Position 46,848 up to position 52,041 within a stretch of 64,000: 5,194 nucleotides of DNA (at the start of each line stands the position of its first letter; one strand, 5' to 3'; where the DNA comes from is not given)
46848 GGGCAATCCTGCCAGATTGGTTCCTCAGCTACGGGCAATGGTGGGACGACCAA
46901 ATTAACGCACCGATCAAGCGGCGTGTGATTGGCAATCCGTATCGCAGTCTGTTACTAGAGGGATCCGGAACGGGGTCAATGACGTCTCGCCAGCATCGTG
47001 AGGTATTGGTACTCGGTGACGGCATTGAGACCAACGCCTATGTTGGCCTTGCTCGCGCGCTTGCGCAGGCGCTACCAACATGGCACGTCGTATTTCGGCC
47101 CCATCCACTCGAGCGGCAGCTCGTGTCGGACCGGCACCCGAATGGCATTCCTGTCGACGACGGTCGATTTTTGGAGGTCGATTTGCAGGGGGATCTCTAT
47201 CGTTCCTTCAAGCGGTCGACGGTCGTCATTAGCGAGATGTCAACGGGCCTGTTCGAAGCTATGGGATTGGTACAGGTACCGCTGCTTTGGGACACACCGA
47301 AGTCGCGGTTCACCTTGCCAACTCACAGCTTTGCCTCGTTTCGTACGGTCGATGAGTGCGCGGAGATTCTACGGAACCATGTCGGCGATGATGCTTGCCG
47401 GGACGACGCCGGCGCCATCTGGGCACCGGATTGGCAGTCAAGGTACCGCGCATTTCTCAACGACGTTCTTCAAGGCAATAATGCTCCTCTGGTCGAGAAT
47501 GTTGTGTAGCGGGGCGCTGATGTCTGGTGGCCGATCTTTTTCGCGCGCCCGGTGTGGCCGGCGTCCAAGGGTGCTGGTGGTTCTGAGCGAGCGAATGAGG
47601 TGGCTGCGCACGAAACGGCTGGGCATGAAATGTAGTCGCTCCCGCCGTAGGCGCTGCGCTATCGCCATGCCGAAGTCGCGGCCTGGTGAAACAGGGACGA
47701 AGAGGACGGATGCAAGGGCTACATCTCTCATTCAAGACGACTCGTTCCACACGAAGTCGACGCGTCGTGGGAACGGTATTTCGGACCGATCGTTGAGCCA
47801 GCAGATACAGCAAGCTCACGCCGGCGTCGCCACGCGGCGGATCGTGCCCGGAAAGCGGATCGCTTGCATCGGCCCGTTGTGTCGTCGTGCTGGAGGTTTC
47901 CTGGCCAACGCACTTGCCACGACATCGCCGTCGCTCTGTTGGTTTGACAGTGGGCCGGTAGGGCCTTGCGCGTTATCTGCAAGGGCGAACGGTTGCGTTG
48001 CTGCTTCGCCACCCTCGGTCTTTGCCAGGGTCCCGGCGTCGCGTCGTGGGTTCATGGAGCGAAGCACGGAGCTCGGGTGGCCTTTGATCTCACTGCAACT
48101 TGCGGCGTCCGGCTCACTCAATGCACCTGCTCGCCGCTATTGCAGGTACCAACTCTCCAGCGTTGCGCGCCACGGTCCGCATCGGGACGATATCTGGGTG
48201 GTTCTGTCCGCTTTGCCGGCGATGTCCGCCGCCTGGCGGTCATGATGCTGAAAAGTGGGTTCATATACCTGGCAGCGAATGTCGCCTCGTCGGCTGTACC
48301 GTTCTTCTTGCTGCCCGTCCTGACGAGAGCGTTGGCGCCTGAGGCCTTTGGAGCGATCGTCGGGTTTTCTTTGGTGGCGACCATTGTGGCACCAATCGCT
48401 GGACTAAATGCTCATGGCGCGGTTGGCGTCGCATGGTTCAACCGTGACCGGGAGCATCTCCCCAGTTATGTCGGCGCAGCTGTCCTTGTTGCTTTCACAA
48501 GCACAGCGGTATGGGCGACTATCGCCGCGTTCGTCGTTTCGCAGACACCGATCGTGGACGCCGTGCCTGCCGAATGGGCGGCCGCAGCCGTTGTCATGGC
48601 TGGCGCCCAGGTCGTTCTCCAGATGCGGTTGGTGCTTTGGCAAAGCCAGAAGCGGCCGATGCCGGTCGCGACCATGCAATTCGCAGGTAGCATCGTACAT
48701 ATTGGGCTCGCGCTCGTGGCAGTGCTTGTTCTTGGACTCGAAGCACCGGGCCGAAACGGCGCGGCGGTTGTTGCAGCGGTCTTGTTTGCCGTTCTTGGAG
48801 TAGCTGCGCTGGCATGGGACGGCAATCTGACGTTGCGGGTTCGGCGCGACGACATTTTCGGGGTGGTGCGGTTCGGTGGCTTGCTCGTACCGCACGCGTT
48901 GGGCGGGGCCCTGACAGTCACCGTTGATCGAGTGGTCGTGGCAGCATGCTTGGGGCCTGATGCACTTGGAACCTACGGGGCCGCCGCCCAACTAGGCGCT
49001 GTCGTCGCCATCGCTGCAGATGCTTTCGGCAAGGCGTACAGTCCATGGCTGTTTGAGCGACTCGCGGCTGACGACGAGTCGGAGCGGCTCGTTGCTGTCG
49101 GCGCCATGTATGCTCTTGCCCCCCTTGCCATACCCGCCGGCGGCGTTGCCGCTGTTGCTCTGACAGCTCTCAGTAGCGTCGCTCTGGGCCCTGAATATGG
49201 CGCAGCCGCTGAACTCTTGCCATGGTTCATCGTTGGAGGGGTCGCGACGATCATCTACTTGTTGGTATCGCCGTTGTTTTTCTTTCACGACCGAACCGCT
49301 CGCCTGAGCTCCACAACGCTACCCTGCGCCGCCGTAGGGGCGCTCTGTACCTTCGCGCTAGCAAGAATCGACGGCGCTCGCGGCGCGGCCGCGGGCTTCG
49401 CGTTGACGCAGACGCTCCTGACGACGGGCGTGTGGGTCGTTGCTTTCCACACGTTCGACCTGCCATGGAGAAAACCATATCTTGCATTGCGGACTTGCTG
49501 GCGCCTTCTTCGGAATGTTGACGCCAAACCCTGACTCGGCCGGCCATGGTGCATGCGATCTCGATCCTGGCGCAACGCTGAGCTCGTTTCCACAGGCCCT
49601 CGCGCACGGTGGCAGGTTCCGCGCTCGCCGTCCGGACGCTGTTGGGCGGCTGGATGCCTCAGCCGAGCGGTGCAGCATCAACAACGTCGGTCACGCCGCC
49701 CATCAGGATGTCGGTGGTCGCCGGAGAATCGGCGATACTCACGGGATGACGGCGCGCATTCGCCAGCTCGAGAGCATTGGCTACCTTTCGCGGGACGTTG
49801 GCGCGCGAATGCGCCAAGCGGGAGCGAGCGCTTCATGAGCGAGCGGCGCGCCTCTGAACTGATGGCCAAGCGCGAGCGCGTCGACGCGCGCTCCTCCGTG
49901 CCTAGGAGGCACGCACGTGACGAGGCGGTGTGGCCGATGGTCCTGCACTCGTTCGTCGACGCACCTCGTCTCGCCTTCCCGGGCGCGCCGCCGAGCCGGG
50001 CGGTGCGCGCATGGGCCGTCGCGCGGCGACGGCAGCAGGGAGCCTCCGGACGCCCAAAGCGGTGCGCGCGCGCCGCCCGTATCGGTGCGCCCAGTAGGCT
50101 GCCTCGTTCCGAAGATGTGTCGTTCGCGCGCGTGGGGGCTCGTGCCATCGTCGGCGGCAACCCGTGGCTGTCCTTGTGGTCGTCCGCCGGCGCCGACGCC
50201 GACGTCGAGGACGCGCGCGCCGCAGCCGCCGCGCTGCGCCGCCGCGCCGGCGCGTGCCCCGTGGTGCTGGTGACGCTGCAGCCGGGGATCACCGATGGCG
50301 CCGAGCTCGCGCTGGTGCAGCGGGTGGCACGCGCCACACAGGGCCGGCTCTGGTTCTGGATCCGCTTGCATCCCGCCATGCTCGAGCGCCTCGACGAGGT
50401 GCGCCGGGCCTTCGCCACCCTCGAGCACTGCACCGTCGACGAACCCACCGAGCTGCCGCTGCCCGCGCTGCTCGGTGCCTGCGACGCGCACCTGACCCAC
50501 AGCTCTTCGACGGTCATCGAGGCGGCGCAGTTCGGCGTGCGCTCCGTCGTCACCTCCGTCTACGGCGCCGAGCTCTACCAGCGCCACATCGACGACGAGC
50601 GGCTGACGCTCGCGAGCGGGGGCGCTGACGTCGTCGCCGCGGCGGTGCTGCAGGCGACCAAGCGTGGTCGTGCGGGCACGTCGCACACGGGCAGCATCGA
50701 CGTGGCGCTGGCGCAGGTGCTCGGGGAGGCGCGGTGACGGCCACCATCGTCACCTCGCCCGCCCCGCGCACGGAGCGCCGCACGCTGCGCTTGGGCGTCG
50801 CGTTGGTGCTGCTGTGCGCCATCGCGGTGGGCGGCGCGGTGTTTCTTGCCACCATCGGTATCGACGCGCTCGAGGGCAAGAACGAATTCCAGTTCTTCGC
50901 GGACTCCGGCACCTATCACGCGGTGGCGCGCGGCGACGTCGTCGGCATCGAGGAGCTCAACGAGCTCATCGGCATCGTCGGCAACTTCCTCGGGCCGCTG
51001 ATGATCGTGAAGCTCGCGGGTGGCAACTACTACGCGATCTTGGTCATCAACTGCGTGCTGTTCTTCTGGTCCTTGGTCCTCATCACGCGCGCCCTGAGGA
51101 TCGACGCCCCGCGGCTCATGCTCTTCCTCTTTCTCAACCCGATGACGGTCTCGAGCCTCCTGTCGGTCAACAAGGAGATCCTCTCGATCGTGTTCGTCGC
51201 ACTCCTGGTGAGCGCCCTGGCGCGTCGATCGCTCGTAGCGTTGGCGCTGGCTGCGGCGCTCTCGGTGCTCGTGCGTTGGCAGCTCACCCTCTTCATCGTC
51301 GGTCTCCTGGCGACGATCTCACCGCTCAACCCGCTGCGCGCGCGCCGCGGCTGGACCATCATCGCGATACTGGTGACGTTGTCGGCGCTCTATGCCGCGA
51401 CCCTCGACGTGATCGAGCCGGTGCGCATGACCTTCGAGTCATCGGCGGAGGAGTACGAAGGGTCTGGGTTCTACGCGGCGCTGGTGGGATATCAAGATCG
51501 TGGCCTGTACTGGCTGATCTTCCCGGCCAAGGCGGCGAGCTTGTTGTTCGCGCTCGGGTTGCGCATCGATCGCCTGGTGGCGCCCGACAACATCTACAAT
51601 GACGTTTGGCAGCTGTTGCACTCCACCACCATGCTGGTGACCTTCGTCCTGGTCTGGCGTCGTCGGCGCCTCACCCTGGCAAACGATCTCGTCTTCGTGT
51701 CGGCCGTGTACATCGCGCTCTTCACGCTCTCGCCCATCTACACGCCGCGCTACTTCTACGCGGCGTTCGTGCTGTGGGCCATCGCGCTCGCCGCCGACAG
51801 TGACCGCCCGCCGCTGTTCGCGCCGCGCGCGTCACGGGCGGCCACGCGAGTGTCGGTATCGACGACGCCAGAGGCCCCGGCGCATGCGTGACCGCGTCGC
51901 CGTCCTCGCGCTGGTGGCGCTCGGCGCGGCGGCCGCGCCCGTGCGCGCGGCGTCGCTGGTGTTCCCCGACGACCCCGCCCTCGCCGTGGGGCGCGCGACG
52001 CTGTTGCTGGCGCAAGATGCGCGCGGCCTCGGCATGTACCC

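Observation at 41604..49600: Lower-GC (~55-60%) 6-kb island inserted in the polysaccharide locus, bordered by a decayed IS66-family element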

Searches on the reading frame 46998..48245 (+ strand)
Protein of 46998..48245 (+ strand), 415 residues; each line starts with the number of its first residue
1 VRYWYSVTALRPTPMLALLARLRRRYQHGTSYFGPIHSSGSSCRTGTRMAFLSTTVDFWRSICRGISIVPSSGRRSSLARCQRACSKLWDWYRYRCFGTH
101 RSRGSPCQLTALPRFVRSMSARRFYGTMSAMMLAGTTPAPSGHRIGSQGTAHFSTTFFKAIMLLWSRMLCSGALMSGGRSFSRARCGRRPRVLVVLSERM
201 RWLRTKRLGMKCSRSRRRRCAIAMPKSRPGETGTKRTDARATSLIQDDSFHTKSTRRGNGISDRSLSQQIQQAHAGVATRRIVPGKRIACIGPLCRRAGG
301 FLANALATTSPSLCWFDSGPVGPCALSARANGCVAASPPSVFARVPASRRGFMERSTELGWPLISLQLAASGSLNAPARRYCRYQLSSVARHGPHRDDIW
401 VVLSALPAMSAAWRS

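Call 54: search_protein_families(library=pfam, proteins=[window:46998-48245:+], max_evalue=1)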
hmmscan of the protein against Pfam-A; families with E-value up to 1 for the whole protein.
window:46998-48245:+ (415 aa): 0 families

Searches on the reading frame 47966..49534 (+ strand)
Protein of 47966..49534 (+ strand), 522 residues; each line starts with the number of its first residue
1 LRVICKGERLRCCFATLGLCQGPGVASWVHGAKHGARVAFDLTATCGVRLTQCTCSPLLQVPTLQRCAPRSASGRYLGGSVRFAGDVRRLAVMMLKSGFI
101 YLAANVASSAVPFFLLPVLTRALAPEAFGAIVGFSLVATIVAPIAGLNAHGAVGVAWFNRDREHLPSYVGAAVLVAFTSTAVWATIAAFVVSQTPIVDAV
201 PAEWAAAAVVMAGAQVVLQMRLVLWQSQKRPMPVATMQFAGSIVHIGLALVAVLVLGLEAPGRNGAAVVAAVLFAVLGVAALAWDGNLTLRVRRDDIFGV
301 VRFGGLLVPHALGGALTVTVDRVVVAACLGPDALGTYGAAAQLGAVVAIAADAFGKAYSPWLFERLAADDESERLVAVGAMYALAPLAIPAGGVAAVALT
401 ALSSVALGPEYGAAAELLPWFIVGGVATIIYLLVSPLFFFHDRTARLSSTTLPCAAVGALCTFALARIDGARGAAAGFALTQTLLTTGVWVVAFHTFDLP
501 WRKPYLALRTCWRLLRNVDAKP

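Call 5: search_protein_families(library=pfam, proteins=[window:47966-49534:+], max_evalue=0.01)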
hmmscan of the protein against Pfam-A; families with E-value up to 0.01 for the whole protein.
window:47966-49534:+ (522 aa): 2 families
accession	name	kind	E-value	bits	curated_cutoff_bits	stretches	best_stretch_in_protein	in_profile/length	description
PF01943.22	Polysacc_synt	-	7.2e-09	35.9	28.2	1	95-363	2-271/274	Polysaccharide biosynthesis protein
PF13440.11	Polysacc_synt_3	-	0.00018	21.3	23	1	118-410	1-287/293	Polysaccharide biosynthesis protein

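Call 6: search_protein_families(library=ncbifam, proteins=[window:47966-49534:+], max_evalue=0.01)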
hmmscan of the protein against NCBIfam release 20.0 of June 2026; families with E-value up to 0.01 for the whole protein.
window:47966-49534:+ (522 aa): 0 families

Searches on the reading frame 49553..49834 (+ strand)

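Call 54: search_protein_families(library=pfam, proteins=[window:49553-49834:+], max_evalue=1)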
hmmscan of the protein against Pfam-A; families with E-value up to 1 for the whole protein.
window:49553-49834:+ (94 aa): 1 family
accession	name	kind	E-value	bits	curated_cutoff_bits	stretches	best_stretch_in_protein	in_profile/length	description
PF18787.7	CRM1_repeat_3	-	0.1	13.1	27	1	30-45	14-29/51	CRM1 / Exportin repeat 3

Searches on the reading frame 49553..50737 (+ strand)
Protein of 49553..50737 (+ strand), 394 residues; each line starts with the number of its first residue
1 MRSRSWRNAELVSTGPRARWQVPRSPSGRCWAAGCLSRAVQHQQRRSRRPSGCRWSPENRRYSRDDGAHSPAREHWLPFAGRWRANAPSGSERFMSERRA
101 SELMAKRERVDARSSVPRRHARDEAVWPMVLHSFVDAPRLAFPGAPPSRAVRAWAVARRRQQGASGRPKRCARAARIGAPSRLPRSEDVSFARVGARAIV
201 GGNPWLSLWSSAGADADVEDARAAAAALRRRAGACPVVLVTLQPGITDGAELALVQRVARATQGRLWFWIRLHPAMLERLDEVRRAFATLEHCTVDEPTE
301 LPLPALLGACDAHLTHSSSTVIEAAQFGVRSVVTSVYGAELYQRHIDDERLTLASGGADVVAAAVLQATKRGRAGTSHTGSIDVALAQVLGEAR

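Call 5: search_protein_families(library=pfam, proteins=[window:49553-50737:+], max_evalue=0.01)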
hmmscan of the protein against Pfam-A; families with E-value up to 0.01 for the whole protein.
window:49553-50737:+ (394 aa): 0 families

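Call 6: search_protein_families(library=ncbifam, proteins=[window:49553-50737:+], max_evalue=0.01)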
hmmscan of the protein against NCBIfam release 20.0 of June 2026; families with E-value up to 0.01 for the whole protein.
window:49553-50737:+ (394 aa): 0 families

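Call 71: search_protein_representatives(protein=window:49553-50737:+)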
Query: 394 residues. Proteins with E-value up to 0.001 (for the whole library): 1247; up to 1e-10: 361; up to 1e-30: 14. The best 150 are listed.
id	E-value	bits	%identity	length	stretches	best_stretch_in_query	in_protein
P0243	2.3e-187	639.1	100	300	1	95-394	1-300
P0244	5.6e-38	147.3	46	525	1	192-391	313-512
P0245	1.2e-37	146.3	45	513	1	196-391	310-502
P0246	4.5e-37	144.4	43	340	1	194-387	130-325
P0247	5.8e-36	140.7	44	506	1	196-367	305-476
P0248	7.6e-36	140.3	42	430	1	198-391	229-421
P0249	1.5e-34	136.1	49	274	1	195-379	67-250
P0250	2.0e-33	132.4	41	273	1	197-371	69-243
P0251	2.5e-33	132.0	43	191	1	207-386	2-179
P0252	7.4e-33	130.5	44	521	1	197-367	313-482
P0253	2.9e-32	128.5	40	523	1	195-390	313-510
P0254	3.0e-32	128.5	42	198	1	200-380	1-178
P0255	1.7e-31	126.0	49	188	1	219-379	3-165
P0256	1.9e-31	125.8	44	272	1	197-371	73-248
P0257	3.9e-30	121.5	42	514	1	192-363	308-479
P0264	1.6e-28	116.2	42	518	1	195-392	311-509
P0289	1.4e-22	96.6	35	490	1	197-391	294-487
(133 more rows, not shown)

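Call 73: search_protein_families(library=pfam, proteins=[P0244, P0245, P0247, P0253, P0264, P0289], max_evalue=0.1)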
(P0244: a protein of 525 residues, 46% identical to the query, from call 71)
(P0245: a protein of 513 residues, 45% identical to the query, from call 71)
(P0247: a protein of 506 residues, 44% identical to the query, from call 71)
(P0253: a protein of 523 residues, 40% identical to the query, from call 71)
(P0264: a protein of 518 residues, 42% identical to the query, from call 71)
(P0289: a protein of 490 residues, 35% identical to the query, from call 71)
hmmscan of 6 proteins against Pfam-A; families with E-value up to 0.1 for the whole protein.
P0244 (525 aa): 1 family
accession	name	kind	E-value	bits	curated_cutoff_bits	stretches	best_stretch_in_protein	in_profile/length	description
PF13692.12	Glyco_trans_1_4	-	0.077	13.7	27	0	424-490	70-140/142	Glycosyl transferases group 1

P0245 (513 aa): 1 family
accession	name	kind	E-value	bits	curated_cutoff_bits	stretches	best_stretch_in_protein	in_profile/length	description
PF12680.13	SnoaL_2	-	0.018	16.1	27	1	155-223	8-76/102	SnoaL-like domain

P0247 (506 aa): 1 family
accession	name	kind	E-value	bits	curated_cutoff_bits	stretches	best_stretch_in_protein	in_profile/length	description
PF02350.25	Epimerase_2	-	0.0044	16.4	30.6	1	310-487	150-326/347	UDP-N-acetylglucosamine 2-epimerase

P0253 (523 aa): 0 families

P0264 (518 aa): 1 family
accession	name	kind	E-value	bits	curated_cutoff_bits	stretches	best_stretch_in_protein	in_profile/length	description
PF20471.4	DUF6716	-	0.019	14.4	27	1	419-457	251-289/342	Putative glycosyltransferase (DUF6716)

P0289 (490 aa): 1 family
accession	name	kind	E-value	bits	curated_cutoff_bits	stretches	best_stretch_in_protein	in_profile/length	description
PF20471.4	DUF6716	-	0.0009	18.7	27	1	399-436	251-288/342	Putative glycosyltransferase (DUF6716)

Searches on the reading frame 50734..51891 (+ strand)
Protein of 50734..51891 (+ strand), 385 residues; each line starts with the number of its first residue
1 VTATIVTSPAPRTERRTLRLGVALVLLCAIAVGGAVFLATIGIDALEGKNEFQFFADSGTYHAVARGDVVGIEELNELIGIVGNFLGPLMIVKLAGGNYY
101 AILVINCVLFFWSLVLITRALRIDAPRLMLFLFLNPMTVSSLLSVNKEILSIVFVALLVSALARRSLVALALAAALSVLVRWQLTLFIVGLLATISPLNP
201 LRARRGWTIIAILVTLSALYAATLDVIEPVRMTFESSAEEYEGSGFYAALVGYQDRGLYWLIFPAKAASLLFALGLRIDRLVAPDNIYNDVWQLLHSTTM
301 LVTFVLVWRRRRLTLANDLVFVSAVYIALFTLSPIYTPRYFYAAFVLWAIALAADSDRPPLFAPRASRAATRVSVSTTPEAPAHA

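Call 5: search_protein_families(library=pfam, proteins=[window:50734-51891:+], max_evalue=0.01)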
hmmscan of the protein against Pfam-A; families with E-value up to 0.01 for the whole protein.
window:50734-51891:+ (385 aa): 0 families

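Call 6: search_protein_families(library=ncbifam, proteins=[window:50734-51891:+], max_evalue=0.01)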
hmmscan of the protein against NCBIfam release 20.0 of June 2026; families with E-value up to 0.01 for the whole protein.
window:50734-51891:+ (385 aa): 0 families

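Call 36: search_protein_families(library=ncbifam, proteins=[window:50734-51891:+], max_evalue=0.00001)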
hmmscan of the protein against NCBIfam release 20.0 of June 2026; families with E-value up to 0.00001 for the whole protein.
window:50734-51891:+ (385 aa): 0 families

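Call 98: find_related_loci(query=window:50734-51891:+, collection=metagenome_contigs, flank=10000)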
Query window:50734-51891:+ (385 aa) in metagenome_contigs; peptide patterns used: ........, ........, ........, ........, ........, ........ (x = any residue, [..] = any of these).
201 stretches matched a pattern, but none encodes a relative of the query by tblastn (E <= 1e-3).
